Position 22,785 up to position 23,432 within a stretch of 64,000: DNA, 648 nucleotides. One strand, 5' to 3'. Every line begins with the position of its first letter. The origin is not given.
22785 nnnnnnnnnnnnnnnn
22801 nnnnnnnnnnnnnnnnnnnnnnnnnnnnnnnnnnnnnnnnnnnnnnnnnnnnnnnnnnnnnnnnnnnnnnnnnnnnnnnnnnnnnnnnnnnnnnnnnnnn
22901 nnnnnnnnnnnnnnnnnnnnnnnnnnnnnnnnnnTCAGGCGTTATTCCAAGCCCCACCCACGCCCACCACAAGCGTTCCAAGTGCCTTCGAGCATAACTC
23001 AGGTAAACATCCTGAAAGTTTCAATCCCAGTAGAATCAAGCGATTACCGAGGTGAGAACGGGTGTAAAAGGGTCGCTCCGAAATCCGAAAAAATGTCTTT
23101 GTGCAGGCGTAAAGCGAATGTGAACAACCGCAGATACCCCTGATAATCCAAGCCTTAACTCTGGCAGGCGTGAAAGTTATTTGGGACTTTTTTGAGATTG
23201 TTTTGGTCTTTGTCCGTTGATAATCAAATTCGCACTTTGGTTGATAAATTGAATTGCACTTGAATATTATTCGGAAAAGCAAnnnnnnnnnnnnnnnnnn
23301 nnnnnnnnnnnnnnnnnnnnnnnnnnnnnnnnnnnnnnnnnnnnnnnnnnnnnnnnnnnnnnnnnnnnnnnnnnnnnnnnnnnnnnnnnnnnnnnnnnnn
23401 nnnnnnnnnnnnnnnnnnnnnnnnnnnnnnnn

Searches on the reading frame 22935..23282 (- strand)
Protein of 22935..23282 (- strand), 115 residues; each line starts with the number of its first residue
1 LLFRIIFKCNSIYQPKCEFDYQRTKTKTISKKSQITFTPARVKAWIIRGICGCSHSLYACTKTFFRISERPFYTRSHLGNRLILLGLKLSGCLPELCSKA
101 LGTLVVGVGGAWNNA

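Call 88: search_protein_families(library=pfam, proteins=[window:22935-23282:-], max_evalue=10)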
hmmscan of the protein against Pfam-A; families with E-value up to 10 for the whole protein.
window:22935-23282:- (115 aa): 0 families
